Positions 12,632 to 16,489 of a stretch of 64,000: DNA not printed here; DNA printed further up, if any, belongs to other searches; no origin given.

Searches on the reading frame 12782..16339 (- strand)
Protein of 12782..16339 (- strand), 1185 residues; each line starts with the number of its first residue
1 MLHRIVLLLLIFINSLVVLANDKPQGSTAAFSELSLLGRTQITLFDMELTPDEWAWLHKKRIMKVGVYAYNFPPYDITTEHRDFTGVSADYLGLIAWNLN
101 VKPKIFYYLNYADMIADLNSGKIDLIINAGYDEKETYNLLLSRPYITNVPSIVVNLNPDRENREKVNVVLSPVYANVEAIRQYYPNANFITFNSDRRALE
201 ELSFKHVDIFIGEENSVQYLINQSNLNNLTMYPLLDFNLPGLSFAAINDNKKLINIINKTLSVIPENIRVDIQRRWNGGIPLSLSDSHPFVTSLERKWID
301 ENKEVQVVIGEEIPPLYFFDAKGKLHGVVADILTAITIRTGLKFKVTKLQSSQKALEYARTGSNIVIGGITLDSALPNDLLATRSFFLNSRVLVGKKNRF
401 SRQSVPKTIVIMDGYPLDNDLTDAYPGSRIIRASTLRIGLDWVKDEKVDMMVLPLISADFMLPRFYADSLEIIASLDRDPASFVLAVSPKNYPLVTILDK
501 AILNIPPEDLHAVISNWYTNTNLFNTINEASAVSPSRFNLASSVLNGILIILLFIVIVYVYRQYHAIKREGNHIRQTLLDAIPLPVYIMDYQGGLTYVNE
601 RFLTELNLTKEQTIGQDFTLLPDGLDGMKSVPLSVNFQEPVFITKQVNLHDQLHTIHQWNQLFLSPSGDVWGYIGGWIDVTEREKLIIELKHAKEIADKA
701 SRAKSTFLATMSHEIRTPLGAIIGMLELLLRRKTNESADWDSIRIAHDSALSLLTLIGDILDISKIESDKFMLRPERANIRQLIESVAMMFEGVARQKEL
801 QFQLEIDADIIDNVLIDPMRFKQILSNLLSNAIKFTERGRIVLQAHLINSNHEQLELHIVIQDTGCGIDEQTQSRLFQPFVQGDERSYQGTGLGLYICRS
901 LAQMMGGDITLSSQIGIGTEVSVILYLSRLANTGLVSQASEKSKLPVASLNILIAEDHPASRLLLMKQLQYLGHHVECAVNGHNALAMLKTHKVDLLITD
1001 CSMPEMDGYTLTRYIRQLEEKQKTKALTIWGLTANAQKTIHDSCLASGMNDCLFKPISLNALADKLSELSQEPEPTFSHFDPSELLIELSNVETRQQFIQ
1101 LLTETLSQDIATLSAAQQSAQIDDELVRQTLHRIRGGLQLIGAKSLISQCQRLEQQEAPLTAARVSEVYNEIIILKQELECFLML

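Call 66: search_protein_families(library=pfam, proteins=[window:12782-16339:-], max_evalue=0.0001)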
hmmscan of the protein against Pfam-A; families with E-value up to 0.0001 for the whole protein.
window:12782-16339:- (1185 aa): 5 families
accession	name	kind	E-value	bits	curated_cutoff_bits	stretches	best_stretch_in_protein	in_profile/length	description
PF02518.31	HATPase_c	-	7.9e-27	94.3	26.4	1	817-926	2-108/111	Histidine kinase-, DNA gyrase B-, and HSP90-like ATPase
PF00072.30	Response_reg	-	6.2e-25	88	30.2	1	952-1066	1-110/111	Response regulator receiver domain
PF00497.25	SBP_bac_3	-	3.7e-20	72.5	26.4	2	69-278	6-131/132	Bacterial extracellular solute-binding proteins, family 3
PF00512.31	HisKA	-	2.3e-16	60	26.9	1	703-768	1-65/66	His Kinase A (phospho-acceptor) domain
PF01627.28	Hpt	-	4.7e-08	33.6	24.6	1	1098-1171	2-77/84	Hpt domain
